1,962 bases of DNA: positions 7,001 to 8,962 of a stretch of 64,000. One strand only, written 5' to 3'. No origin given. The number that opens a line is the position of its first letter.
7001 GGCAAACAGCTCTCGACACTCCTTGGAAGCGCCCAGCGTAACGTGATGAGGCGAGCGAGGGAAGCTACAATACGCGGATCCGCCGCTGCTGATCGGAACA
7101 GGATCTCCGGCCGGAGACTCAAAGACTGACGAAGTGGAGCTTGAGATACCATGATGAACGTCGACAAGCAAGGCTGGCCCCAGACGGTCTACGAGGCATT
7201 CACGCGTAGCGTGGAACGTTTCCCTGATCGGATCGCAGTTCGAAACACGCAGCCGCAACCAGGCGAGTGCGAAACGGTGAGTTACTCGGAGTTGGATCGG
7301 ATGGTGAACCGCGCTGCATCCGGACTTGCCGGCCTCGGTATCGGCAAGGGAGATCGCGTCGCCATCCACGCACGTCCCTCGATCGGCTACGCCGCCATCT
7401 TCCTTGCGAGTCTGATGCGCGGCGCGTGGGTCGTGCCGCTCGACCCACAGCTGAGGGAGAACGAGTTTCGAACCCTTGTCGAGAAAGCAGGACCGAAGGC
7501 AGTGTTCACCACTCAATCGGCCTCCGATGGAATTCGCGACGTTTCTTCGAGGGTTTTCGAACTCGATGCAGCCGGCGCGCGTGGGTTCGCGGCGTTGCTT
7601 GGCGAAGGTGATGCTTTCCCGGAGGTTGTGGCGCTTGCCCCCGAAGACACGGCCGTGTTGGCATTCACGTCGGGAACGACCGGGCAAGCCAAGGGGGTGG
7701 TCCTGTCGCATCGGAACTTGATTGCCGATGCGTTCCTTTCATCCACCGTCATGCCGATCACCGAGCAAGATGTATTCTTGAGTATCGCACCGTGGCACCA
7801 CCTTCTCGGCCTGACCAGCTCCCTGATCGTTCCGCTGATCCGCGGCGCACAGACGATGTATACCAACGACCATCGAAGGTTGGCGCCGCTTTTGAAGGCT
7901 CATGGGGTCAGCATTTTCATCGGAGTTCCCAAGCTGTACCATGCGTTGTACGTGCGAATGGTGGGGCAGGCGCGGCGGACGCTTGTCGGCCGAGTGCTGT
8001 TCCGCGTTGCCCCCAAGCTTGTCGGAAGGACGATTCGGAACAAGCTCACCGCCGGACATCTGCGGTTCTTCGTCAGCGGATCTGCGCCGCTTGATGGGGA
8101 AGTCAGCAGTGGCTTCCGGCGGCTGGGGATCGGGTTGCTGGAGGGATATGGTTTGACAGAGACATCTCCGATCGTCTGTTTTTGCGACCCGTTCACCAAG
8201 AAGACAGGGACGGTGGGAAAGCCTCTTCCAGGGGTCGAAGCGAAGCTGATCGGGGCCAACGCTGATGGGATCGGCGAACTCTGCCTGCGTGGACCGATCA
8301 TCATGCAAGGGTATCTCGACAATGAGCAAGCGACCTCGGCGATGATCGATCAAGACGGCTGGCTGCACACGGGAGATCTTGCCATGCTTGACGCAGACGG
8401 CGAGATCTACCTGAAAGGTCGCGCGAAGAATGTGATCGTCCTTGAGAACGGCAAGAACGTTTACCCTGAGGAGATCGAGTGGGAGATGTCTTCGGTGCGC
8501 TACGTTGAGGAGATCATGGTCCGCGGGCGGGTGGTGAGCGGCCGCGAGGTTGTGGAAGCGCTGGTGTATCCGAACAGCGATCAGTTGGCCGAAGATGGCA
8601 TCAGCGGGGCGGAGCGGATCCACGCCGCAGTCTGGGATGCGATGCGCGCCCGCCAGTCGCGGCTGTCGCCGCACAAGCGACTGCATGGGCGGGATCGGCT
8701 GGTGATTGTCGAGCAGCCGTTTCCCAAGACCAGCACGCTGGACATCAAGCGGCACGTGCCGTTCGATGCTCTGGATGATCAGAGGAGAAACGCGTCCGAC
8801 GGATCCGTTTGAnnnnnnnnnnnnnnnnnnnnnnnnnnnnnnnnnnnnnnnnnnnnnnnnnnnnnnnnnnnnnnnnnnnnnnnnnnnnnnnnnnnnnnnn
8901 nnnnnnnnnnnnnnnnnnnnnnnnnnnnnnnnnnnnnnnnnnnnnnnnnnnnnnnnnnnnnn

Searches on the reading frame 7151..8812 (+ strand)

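Call 38: search_protein_families(library=pfam, proteins=[window:7151-8812:+], max_evalue=0.0001)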
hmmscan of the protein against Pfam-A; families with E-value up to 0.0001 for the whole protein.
window:7151-8812:+ (553 aa): 2 families
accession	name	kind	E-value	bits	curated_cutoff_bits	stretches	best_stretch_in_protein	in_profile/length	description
PF00501.34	AMP-binding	-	8e-81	272.2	29.9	1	17-389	1-384/384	AMP-binding enzyme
PF23562.2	AMP-binding_C_3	-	3.4e-07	31.1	20.8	1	427-535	2-106/124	AMP-binding enzyme C-terminal domain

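Call 51: search_protein_families(library=ncbifam, proteins=[window:7151-8812:+], max_evalue=0.00001)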
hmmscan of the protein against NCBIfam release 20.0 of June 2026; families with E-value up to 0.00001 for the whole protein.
window:7151-8812:+ (553 aa): 103 families (the best 25 are shown)
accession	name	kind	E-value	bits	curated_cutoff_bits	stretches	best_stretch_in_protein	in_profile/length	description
NF004837.0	PRK06187.1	subfamily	2.6e-75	253.7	476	2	297-460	281-456/531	long-chain-fatty-acid--CoA ligase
NF005702.0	PRK07514.1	subfamily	3.3e-66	223.7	558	1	13-462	5-436/506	malonyl-CoA synthase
NF009233.0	PRK12583.1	subfamily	1.5e-59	201.9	832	3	332-460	349-484/558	fatty acid CoA ligase family protein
NF005801.1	PRK07656.1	equivalog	3.5e-59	200.8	657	1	12-459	2-436/500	FadD3 family acyl-CoA ligase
NF004114.0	PRK05605.1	equivalog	2.1e-58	198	766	2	158-485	214-530/575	long-chain-fatty-acid--CoA ligase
NF038343.1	ligase_FadD11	exception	3.6e-58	197.4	950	2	287-473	312-491/585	fatty acid--CoA ligase FadD11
TIGR01923.1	menE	equivalog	5.7e-55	186.9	330.15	2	296-459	217-381/442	o-succinylbenzoate--CoA ligase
NF005714.0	PRK07529.1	subfamily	2e-54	185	632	3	302-448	338-497/640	acyl-CoA synthetase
NF005307.0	PRK06839.1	equivalog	3.3e-54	184.4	748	1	25-476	16-444/496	o-succinylbenzoate--CoA ligase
NF052269.1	Staph_lig_FadD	equivalog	7.7e-54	182.8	650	2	41-267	26-254/499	long-chain-fatty-acid--CoA ligase FadD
NF004511.1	PRK05852.1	equivalog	1.5e-51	175.6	650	1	39-484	23-464/505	FadD7 family fatty acid--CoA ligase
NF004758.0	PRK06087.1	equivalog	7.8e-50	169.8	736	2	301-454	302-461/548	medium-chain fatty-acid--CoA ligase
NF006572.0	PRK09088.1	equivalog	1.7e-49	168.8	696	1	25-459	15-421/491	acyl-CoA synthetase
NF004229.0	PRK05677.1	subfamily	1.8e-49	168.7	879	2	298-454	322-483/563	long-chain-fatty-acid--CoA ligase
NF002966.0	PRK03640.1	equivalog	7.7e-49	166.6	556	2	297-460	249-416/483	o-succinylbenzoate--CoA ligase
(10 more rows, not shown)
